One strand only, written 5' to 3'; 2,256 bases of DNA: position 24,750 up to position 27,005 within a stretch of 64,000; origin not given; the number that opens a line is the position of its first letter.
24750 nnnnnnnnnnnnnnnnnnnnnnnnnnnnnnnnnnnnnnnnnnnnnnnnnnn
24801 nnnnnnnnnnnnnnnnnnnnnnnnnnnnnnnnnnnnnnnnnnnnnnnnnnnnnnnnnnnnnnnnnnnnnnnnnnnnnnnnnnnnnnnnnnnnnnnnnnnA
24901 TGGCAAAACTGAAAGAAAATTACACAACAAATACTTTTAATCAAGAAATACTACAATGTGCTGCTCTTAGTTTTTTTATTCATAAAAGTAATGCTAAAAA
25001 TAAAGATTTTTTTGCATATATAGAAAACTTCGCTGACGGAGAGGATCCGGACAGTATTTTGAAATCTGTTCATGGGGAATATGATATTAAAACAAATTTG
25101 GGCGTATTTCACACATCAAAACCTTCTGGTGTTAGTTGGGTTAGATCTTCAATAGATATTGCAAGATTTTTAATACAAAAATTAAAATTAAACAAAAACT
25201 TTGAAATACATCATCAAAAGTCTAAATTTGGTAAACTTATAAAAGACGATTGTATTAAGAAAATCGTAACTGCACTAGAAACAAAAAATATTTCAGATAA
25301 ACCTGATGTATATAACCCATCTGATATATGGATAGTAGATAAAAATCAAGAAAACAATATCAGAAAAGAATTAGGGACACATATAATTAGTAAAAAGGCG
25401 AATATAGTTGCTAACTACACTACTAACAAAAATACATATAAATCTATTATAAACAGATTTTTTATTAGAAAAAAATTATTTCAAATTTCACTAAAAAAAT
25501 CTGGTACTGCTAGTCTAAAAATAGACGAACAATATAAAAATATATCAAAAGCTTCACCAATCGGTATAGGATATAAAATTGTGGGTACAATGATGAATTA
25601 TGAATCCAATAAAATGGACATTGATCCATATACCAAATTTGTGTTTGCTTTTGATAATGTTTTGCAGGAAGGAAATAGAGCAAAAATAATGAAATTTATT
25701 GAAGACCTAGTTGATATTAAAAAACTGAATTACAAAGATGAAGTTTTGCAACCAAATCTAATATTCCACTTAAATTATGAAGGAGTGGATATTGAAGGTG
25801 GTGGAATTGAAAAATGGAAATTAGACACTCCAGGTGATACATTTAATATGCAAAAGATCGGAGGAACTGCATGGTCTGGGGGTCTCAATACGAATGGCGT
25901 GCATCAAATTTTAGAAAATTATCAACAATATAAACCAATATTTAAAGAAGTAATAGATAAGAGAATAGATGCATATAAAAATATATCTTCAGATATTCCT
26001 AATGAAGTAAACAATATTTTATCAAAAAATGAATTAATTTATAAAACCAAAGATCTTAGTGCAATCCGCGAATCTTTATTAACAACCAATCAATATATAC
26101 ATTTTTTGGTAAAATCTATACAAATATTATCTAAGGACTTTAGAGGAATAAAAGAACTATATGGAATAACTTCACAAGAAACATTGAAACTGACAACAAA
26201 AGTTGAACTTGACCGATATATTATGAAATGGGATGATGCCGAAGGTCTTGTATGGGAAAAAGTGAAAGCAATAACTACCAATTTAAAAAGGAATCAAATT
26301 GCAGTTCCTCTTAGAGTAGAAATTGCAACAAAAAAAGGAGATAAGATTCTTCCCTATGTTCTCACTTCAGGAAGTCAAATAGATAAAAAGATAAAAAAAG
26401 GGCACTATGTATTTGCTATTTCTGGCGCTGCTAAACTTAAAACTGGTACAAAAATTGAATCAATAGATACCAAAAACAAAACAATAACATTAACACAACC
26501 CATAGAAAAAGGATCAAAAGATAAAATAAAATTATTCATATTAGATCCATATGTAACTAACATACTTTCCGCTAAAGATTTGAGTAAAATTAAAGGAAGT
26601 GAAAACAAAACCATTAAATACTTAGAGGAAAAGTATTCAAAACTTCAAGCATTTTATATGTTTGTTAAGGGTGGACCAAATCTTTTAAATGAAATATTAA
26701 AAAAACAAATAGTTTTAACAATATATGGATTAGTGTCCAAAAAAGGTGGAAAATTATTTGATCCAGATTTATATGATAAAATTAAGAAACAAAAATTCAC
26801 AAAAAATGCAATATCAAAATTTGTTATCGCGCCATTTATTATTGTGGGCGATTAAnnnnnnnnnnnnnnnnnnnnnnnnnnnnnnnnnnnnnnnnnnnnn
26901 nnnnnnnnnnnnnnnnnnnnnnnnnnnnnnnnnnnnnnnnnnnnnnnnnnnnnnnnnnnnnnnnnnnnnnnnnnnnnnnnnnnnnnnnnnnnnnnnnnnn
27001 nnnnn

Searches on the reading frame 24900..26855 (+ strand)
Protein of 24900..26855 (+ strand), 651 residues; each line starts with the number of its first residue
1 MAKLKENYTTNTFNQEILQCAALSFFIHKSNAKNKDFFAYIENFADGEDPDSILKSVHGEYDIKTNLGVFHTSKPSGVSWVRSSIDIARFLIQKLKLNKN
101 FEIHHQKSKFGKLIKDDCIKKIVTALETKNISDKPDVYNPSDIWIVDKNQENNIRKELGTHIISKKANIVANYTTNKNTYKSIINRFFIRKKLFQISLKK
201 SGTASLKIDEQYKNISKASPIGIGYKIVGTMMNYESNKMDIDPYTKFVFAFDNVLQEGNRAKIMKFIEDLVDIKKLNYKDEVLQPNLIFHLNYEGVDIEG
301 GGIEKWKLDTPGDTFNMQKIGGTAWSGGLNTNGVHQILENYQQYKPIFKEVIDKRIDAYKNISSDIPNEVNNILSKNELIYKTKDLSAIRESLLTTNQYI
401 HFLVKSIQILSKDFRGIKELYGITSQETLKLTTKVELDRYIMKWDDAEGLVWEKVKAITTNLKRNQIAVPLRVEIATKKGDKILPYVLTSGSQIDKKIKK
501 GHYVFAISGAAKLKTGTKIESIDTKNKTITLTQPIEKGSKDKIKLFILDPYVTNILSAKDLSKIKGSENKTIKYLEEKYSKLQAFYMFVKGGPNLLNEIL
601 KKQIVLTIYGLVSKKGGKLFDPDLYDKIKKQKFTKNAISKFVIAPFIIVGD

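Call 16: search_dna_similar(query=window:24900-26855:+, collection=phages, mode=protein, max_rows=10)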
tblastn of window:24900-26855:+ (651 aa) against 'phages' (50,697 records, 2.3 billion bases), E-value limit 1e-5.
No match.

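Call 18: search_protein_families(library=pfam, proteins=[window:24900-26855:+], max_evalue=0.01)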
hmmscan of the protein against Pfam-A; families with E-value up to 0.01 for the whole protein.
window:24900-26855:+ (651 aa): 0 families

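Call 19: search_protein_families(library=phrogs, proteins=[window:24900-26855:+], max_evalue=0.001)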
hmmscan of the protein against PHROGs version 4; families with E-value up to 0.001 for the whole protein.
window:24900-26855:+ (651 aa): 0 families
